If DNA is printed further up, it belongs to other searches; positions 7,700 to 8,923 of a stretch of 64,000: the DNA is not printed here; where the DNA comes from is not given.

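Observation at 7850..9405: Ftr-family formyltransferase and 5-formyl-THF cyclo-ligase embedded at the head of a serine-cycle operon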

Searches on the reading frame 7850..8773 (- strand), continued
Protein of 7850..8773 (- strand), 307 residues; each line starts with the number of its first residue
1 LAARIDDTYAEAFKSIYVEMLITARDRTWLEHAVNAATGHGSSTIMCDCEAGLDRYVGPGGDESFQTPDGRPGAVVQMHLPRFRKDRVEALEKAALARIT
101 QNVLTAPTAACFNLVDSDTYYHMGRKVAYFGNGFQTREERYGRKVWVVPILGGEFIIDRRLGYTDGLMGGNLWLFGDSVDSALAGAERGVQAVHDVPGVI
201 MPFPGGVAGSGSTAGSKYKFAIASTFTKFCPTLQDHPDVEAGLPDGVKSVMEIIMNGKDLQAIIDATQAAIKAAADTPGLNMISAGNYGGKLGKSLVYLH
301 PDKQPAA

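Call 22: search_solved_structures(query=window:7850-8773:-, show_alignments=3)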
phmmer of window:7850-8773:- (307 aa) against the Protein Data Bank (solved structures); distinct sequences matched with E-value up to 0.001: 4.
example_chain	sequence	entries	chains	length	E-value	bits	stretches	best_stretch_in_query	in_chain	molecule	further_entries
1m5h_A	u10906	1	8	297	1.3e-72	247.6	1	4-299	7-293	Formylmethanofuran--tetrahydromethanopterin formyltransferase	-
1m5s_A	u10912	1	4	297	5.7e-70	239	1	4-300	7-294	Formylmethanofuran--tetrahydromethanopterin formyltransferase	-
1ftr_A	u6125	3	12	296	4e-68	233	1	4-300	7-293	FORMYLMETHANOFURAN:TETRAHYDROMETHANOPTERIN FORMYLTRANSFERASE | Formylmethanofuran--tetrahydromethanopterin formyltransferase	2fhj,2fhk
6s6y_D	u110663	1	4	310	3.8e-47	164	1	4-300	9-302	Formylmethanofuran--tetrahydromethanopterin formyltransferase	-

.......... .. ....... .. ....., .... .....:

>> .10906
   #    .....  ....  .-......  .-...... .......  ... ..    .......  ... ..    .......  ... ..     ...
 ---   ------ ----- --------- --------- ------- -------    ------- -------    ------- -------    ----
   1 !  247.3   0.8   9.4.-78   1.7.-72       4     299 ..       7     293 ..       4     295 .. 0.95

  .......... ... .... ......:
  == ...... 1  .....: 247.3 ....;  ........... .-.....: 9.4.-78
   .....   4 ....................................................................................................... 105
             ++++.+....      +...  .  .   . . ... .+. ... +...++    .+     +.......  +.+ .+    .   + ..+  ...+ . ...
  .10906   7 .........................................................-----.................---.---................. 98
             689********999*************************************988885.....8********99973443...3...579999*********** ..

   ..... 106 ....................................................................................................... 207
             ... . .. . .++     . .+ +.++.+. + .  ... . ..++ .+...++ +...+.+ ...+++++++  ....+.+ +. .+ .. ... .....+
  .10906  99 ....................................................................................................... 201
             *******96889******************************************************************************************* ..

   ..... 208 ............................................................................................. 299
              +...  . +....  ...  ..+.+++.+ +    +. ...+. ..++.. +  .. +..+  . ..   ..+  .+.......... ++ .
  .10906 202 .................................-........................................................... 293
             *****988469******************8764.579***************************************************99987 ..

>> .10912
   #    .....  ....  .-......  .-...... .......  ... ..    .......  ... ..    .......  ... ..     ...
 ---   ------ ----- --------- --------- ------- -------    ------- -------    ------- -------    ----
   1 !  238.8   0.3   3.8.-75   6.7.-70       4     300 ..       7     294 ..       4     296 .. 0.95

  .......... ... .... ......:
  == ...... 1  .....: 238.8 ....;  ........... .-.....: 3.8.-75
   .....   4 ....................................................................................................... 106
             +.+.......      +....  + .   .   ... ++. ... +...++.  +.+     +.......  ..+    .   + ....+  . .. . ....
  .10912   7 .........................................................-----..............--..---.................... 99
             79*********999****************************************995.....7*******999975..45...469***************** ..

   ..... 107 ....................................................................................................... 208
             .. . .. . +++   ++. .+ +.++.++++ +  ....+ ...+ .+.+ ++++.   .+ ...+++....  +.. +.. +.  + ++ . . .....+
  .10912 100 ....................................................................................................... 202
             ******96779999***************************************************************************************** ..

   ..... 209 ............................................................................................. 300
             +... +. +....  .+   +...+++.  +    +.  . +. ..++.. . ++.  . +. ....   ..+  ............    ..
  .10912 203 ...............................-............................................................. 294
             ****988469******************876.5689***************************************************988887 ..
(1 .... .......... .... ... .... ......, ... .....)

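Call 30: search_dna_similar(query=window:7850-8773:-, collection=plasmids, mode=protein, max_rows=15)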
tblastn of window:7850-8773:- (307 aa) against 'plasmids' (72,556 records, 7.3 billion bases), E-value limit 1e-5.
Records with a match: 35; places in all: 38; records where one place covers at least 80% of the query: 35.
Best place of each record, by identity: <60% 35.
By first word of the organism name: Azospirillum 10; Paraburkholderia 9; Rhizobium 6; Phyllobacterium 4; Caballeronia 1; Aquabacterium 1; Azoarcus 1; Cupriavidus 1; Sinorhizobium 1; Candidatus 1.
By predicted mobility (MOB-suite, as given by PLSDB): non-mobilizable 29; mobilizable 6.
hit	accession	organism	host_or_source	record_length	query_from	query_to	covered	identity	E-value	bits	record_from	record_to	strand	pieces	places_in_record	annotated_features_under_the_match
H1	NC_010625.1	Paraburkholderia phymatum STM815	-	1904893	5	300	96%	41.2%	4e-48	179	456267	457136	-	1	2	record has no annotation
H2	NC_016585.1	Azospirillum lipoferum 4B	-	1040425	4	300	97%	39.5%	1e-42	163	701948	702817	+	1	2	none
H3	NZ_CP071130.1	Caballeronia sp. M1242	Homo sapiens,ETA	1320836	5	300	96%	39.5%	8e-38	149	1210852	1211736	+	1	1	none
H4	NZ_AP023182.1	Paraburkholderia sp. PGU19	Physopelta gutta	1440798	5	300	96%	39.5%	7e-46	172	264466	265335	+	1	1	record has no annotation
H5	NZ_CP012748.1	Paraburkholderia caribensis MBA4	soil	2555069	5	300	96%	39.5%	1e-42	163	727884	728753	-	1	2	none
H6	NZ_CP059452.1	Azospirillum brasilense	Prokaryotes,soil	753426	5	300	96%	39.3%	2e-44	168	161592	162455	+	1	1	fhcD: formylmethanofuran--tetrahydromethanopterin N-formyltransferase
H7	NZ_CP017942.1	Phyllobacterium zundukense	Oxytropis triphylla,cell culture,root ...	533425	5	294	94%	40.0%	3e-43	165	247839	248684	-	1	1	fhcD: formylmethanofuran--tetrahydromethanopterin N-formyltransferase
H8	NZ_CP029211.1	Aquabacterium olei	cell culture,soil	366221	5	293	94%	40.0%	3e-35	142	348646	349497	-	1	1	fhcD: formylmethanofuran--tetrahydromethanopterin N-formyltransferase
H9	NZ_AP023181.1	Paraburkholderia sp. PGU19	Physopelta gutta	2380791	5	300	96%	39.0%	7e-37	146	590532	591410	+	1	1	none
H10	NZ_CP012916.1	Azospirillum brasilense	Digitaria eriantha,microbe,root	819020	5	300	96%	38.8%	1e-43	166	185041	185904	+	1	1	fhcD: formylmethanofuran--tetrahydromethanopterin N-formyltransferase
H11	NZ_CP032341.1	Azospirillum brasilense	soil sample,Agricultural field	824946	5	300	96%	38.8%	1e-43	166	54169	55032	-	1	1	fhcD: formylmethanofuran--tetrahydromethanopterin N-formyltransferase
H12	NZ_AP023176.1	Paraburkholderia largidicola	Physopelta gutta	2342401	5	293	94%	39.7%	1e-36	146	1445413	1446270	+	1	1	none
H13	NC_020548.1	Azoarcus sp. KH32C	-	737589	5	300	96%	38.7%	9e-46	172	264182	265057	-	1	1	fhcD: formylmethanofuran--tetrahydromethanopterin N-formyltransferase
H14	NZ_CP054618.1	Azospirillum oryzae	cell culture,soil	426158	5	300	96%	38.7%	3e-40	156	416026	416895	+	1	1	fhcD: formylmethanofuran--tetrahydromethanopterin N-formyltransferase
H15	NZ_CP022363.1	Azospirillum sp. TSH58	single cell,paddy soils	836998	5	300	96%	38.7%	2e-43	166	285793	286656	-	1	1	fhcD: formylmethanofuran--tetrahydromethanopterin N-formyltransferase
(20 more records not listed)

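Call 32: get_annotated_region(hit=H13, flank=20000)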
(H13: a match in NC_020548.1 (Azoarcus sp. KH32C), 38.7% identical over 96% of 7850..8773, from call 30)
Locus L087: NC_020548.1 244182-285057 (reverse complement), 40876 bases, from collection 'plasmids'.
description: Azoarcus sp. KH32C plasmid pAZKH, complete sequence
organism: Azoarcus sp. KH32C (NCBI taxid 748247)
taxonomy: Bacteria; Pseudomonadota; Betaproteobacteria; Rhodocyclales; Zoogloeaceae; Azoarcus; Azoarcus sp. KH32C
host: -; source: -; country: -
typing (MOB-suite, as given by PLSDB): mobilizable; replicon rep_cluster_432; relaxase MOBP
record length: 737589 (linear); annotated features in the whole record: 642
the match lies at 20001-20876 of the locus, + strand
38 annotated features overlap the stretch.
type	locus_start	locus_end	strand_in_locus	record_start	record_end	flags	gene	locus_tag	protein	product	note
CDS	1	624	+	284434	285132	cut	-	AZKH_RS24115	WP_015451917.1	HisA/HisF-related TIM barrel protein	GO:0000105 - histidine biosynthetic process [Evidence IEA]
CDS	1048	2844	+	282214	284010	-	-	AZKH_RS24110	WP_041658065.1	methanol/ethanol family PQQ-dependent dehydrogenase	-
CDS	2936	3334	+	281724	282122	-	-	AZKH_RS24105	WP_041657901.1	cytochrome c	-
CDS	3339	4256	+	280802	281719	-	-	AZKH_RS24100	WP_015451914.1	quinoprotein dehydrogenase-associated putative ABC transporter substrate-binding protein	-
CDS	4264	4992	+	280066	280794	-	-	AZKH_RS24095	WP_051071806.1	hypothetical protein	-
CDS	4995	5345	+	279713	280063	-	-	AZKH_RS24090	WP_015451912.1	hypothetical protein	-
CDS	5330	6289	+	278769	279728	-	-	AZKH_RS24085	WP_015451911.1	quinoprotein relay system zinc metallohydrolase 2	-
CDS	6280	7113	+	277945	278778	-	-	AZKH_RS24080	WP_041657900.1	quinoprotein dehydrogenase-associated SoxYZ-like carrier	-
CDS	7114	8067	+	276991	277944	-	-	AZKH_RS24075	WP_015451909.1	MBL fold metallo-hydrolase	-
CDS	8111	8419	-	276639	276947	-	-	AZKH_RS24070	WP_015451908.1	hypothetical protein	-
CDS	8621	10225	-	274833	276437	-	-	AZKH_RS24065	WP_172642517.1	ATP-binding protein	-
CDS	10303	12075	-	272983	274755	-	-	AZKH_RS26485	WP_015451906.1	ATP-binding protein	-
CDS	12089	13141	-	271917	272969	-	-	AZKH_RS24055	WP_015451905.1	uroporphyrinogen decarboxylase family protein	-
CDS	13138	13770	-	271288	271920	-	-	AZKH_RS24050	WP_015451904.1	cobalamin-dependent protein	-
CDS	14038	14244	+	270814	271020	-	-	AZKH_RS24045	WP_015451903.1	hypothetical protein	-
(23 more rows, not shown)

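Call 40: search_protein_families(library=pfam, proteins=[L016:10084-11769:+, L016:8416-9342:-, L013:10944-12137:+, L013:7740-9251:+, L049:11107-11628:+, L049:11845-13587:+, L050:11052-13829:+, L014:11334-12473:-, L049:7821-9206:-, L050:8270-9328:+], max_evalue=0.00001)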
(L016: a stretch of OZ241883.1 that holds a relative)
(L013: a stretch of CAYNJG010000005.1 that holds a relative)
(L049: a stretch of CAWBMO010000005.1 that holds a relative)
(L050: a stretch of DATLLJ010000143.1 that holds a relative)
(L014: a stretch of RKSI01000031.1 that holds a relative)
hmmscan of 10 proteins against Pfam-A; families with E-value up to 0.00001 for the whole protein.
L016:10084-11769:+ (562 aa): 2 families
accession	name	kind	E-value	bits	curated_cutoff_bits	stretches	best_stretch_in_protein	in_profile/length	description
PF02882.25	THF_DHG_CYH_C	-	2.6e-61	206.1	27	1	406-560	3-156/160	Tetrahydrofolate dehydrogenase/cyclohydrolase, NAD(P)-binding domain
PF00763.28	THF_DHG_CYH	-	5.8e-30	104.4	32.8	1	289-401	1-115/115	Tetrahydrofolate dehydrogenase/cyclohydrolase, catalytic domain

L016:8416-9342:- (309 aa): 0 families

L013:10944-12137:+ (398 aa): 1 family
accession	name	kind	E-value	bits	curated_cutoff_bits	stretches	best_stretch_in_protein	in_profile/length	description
PF07221.17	GlcNAc_2-epim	-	1.6e-46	159.6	23.4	1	36-374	1-339/347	N-acylglucosamine 2-epimerase (GlcNAc 2-epimerase)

L013:7740-9251:+ (504 aa): 2 families
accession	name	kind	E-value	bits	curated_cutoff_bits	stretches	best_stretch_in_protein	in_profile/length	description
PF03600.22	CitMHS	-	1.6e-42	146.3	31.9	1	119-446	30-336/336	Citrate transporter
PF02040.21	ArsB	-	1.5e-09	38.2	22.2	1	130-501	58-421/423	Arsenical pump membrane protein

L049:11107-11628:+ (174 aa): 0 families

L049:11845-13587:+ (581 aa): 1 family
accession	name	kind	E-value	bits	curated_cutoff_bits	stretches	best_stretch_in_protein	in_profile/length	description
PF01841.26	Transglut_core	-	4.7e-19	69.1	23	1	382-473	15-108/108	Transglutaminase-like superfamily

L050:11052-13829:+ (926 aa): 2 families
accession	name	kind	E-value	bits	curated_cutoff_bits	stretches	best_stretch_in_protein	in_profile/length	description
PF05193.26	Peptidase_M16_C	-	3.5e-63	213.2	23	2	213-389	3-181/181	Peptidase M16 inactive domain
PF00675.25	Peptidase_M16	-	3.5e-28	98.8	22.3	1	58-204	1-147/149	Insulinase (Peptidase family M16)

L014:11334-12473:- (380 aa): 0 families

L049:7821-9206:- (462 aa): 0 families

L050:8270-9328:+ (353 aa): 1 family
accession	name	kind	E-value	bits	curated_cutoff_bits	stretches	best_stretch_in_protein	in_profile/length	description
PF00248.27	Aldo_ket_red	-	1.6e-66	224.8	24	1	39-334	2-288/291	Aldo/keto reductase family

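Call 42: find_encoding_contigs(protein=P0035, flank=10000, max_places=2)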
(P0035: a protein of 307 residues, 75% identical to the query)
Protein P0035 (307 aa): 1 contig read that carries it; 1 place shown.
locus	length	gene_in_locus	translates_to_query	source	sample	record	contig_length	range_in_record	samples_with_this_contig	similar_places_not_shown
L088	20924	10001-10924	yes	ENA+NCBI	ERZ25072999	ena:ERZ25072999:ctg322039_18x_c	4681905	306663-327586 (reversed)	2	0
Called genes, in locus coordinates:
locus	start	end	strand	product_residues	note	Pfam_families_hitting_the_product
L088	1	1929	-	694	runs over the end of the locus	PF13620:CarboxypepD_reg (faint), PF08308:PEGA, PF03781:FGE-sulfatase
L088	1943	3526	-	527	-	PF13432:TPR_16 (faint), PF00515:TPR_1 (faint), PF13428:TPR_14 (faint), PF07719:TPR_2 (faint), PF13181:TPR_8 (faint), PF13414:TPR_11 (faint), PF14559:TPR_19 (weak)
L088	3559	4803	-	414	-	-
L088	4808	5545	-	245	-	-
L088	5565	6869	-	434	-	-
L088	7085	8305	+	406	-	PF00266:Aminotran_5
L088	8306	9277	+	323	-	PF00389:2-Hacid_dh, PF02826:2-Hacid_dh_C, PF03446:NAD_binding_2 (faint)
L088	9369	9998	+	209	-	PF01812:5-FTHF_cyc-lig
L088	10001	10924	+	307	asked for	PF01913:FTR, PF02741:FTR_C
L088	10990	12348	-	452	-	PF01212:Beta_elim_lyase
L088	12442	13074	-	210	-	PF01965:DJ-1_PfpI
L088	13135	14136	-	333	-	PF00296:Bac_luciferase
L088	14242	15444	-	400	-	PF02566:OsmC (weak)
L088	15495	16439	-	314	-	PF01012:ETF, PF00766:ETF_alpha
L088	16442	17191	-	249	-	PF01012:ETF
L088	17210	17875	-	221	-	PF03807:F420_oxidored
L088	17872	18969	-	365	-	PF00296:Bac_luciferase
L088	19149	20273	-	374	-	PF05762:VWA_CoxE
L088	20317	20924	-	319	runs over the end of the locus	PF13191:AAA_16 (weak), PF05496:RuvB_N (faint), PF13401:AAA_22 (weak), PF00004:AAA, PF07726:AAA_3 (faint), PF07728:AAA_5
